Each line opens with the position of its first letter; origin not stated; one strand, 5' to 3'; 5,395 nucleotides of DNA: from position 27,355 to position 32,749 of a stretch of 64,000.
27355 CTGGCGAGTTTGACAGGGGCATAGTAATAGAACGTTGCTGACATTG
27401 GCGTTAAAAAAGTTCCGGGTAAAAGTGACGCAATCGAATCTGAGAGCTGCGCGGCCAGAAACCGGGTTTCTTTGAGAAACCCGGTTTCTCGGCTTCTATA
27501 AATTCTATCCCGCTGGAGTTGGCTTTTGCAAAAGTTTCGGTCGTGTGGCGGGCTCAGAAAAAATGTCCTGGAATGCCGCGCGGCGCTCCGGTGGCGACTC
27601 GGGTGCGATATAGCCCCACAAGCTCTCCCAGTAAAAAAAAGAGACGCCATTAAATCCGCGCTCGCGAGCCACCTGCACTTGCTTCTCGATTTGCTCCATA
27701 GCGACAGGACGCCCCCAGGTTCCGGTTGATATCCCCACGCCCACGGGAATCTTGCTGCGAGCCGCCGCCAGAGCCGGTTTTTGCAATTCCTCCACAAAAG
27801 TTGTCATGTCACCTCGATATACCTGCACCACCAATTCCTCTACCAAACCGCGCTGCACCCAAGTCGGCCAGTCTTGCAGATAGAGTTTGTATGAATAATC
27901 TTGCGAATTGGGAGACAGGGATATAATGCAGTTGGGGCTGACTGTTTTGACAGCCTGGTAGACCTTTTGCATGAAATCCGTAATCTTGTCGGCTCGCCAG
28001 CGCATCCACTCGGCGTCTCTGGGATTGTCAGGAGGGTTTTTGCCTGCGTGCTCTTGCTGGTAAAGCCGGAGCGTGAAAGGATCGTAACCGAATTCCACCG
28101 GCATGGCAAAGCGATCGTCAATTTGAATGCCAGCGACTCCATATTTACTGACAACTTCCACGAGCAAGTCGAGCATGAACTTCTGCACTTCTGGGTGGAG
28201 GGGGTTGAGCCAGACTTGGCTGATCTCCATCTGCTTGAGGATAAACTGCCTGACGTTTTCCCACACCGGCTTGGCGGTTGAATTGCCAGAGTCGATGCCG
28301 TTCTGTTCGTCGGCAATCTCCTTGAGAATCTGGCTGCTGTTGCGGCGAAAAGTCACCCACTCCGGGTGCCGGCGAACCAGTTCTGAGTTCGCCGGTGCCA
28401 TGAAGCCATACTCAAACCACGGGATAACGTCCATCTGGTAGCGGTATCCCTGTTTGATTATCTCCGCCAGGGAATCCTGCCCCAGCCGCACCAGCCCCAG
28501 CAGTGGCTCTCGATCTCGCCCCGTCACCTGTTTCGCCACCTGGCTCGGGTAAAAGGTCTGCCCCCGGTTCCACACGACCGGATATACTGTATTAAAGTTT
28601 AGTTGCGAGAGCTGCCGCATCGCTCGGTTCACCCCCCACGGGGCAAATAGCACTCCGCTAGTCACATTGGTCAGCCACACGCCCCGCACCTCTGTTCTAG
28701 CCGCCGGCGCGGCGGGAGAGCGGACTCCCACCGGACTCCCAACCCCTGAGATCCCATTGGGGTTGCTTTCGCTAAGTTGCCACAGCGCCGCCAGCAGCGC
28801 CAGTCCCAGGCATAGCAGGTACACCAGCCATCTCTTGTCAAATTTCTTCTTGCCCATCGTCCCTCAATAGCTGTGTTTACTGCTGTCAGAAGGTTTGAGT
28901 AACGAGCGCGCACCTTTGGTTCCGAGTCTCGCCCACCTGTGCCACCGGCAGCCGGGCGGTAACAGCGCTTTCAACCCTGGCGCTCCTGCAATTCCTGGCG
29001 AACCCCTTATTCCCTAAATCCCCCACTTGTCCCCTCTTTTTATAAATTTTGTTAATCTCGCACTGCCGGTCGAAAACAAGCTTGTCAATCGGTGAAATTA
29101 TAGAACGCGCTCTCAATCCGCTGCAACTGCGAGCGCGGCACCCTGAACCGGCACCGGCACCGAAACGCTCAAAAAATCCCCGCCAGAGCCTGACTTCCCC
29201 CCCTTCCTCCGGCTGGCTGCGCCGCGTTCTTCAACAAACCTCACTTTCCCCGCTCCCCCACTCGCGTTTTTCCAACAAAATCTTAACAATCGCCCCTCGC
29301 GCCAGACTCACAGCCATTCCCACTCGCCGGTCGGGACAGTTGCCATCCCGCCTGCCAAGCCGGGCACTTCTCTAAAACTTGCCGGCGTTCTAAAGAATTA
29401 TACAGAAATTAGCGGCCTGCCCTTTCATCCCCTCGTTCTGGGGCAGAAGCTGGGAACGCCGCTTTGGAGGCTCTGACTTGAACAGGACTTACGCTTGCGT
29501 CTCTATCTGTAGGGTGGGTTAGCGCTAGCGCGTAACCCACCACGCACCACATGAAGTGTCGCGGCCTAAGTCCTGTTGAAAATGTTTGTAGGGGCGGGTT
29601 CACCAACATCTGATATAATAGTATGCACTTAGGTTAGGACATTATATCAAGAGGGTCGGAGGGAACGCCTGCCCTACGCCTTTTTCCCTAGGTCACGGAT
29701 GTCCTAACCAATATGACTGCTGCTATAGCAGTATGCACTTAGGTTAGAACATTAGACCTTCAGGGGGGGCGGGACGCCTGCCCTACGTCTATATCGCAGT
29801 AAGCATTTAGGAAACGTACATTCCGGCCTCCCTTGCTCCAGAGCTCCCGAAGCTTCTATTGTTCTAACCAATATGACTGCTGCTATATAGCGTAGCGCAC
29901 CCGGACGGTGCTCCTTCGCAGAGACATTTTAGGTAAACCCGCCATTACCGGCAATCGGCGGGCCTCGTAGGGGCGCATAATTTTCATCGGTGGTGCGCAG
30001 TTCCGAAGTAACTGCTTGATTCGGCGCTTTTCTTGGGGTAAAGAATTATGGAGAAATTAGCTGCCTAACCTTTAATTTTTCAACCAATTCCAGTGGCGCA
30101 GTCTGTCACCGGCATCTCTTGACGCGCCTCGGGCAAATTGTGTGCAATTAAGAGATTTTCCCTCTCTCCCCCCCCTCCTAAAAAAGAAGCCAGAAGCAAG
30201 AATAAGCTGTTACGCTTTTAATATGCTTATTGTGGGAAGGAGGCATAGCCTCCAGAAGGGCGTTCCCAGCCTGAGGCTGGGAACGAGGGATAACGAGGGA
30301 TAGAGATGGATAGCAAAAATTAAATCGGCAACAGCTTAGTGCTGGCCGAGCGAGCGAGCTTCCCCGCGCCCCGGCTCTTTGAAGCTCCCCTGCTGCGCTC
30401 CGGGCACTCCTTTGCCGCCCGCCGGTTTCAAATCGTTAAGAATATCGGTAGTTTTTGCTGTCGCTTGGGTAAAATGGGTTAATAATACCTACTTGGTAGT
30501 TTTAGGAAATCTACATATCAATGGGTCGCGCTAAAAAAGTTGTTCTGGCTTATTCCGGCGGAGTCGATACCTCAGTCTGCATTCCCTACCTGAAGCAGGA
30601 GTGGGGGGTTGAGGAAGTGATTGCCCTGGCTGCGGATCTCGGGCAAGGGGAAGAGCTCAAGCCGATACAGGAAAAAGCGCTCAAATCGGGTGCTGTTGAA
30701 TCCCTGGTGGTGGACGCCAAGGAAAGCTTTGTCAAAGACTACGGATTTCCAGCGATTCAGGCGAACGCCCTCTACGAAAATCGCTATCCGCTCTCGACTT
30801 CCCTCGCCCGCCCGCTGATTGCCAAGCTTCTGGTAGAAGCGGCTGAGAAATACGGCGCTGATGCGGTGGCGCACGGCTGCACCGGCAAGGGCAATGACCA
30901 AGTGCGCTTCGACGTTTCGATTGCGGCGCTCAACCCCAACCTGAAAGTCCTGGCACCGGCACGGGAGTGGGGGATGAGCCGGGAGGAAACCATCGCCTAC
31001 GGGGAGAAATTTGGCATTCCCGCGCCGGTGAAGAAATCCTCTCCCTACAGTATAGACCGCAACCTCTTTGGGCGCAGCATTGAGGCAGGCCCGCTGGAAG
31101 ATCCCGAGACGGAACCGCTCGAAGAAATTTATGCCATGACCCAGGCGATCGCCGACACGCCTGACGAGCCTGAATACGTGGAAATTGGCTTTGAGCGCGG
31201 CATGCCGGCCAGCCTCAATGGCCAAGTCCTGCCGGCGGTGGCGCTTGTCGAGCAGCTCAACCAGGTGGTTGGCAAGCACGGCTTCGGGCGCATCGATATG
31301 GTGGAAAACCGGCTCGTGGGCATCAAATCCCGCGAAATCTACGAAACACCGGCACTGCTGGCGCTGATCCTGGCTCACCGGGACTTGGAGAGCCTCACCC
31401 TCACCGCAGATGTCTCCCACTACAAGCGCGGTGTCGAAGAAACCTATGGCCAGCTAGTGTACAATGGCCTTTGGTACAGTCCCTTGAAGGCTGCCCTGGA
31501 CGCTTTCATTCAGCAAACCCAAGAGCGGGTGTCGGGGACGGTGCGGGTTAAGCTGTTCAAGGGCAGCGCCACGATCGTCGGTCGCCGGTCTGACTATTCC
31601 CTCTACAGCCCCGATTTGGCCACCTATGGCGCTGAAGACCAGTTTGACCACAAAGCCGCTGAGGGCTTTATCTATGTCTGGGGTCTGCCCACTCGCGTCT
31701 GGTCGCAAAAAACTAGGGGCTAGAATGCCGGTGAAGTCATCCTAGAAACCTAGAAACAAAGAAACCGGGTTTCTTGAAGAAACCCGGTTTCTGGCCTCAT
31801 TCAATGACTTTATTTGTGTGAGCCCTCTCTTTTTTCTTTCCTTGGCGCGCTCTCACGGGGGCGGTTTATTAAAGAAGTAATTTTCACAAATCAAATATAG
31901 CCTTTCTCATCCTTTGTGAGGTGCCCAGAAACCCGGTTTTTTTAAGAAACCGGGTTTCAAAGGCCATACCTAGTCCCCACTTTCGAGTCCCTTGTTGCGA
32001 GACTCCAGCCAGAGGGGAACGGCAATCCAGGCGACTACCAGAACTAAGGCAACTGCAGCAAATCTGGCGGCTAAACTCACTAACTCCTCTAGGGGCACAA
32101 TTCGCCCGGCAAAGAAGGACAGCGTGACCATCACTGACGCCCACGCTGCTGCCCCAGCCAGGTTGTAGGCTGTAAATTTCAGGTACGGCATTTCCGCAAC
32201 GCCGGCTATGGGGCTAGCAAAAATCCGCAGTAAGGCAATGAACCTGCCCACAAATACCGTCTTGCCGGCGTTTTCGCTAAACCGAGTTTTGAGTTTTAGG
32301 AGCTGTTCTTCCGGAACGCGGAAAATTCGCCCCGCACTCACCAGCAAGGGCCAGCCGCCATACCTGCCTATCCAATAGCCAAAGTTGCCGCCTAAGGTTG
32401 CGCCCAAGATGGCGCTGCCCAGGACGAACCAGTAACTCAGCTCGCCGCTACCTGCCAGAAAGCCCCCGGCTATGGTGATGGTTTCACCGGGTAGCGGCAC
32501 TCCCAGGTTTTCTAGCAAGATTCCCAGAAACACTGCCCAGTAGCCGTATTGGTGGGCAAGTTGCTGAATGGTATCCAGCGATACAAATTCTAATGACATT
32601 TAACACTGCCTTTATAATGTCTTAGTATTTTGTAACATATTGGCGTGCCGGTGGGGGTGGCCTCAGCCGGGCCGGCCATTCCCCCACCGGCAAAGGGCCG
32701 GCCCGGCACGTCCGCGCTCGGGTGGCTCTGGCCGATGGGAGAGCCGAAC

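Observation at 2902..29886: MITE-like family A: about 8 copies of a 105-170 bp element with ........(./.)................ termini and a perfect internal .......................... hairpin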

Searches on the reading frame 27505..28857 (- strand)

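Call 29: search_protein_families(library=pfam, proteins=[window:27505-28857:-], max_evalue=0.001)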
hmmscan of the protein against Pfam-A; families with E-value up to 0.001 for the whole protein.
window:27505-28857:- (450 aa): 2 families
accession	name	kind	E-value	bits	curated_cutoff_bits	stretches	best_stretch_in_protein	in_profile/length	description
PF02638.21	GHL10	-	1.9e-83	280.6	27.9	2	196-388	106-302/311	Glycosyl hydrolase-like 10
PF14871.12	GHL6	-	0.0007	20.2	35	0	94-184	18-96/132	Hypothetical glycosyl hydrolase 6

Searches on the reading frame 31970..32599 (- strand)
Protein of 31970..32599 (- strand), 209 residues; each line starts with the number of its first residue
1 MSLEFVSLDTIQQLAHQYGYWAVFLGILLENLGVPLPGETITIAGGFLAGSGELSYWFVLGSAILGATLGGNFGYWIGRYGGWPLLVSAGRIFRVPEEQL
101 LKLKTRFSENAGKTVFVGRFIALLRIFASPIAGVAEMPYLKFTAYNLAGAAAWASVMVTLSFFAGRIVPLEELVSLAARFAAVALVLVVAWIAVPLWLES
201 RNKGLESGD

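Call 73: search_protein_families(library=pfam, proteins=[window:31970-32599:-], max_evalue=0.0001)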
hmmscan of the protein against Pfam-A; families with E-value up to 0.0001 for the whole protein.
window:31970-32599:- (209 aa): 1 family
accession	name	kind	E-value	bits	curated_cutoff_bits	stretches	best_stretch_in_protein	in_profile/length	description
PF09335.16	VTT_dom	-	4.5e-15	56.6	33.9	1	36-160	1-120/123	VTT domain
